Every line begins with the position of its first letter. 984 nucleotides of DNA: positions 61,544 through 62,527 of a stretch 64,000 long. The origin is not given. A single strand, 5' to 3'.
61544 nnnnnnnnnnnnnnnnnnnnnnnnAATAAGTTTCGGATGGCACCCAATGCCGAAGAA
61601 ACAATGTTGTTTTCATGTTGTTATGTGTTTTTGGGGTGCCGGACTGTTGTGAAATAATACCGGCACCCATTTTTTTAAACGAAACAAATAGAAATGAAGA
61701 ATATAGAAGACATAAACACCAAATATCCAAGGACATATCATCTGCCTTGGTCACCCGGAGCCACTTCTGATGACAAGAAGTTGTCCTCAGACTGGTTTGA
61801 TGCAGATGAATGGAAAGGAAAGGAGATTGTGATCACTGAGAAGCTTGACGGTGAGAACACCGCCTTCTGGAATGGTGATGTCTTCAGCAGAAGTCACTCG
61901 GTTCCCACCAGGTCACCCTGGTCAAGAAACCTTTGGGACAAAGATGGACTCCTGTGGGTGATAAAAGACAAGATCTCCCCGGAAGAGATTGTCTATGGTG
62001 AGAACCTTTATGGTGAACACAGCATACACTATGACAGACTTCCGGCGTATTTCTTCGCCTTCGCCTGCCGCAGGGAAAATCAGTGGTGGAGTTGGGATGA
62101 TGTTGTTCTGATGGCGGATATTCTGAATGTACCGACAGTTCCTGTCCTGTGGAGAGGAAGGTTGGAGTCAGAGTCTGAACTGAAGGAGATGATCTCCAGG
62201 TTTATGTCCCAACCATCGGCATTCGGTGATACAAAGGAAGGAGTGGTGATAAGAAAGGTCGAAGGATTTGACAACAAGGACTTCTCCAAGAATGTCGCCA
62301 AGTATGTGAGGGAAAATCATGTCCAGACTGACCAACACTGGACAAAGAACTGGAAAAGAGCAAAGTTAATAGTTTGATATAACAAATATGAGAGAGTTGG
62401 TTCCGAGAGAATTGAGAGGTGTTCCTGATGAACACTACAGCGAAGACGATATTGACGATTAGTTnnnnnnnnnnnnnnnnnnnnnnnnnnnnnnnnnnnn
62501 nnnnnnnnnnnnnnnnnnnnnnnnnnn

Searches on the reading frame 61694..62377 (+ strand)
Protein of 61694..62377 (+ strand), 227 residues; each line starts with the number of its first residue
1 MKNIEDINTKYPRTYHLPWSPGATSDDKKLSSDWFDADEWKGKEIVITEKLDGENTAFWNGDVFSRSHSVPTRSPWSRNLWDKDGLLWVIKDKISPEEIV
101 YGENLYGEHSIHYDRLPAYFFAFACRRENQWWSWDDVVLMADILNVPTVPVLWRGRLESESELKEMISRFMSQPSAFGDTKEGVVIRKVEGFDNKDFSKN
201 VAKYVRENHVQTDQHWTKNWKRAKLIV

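Call 52: search_protein_families(library=pfam, proteins=[window:61694-62377:+], max_evalue=0.001)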
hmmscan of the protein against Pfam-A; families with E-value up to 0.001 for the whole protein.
window:61694-62377:+ (227 aa): 1 family
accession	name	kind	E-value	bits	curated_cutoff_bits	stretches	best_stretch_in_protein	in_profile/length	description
PF09414.15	RNA_ligase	-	1.7e-30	106.8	27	1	43-205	1-171/171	RNA ligase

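Call 71: search_protein_families(library=ncbifam, proteins=[window:61694-62377:+], max_evalue=0.0001)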
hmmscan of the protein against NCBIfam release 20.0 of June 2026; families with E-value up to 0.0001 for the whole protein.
window:61694-62377:+ (227 aa): 0 families
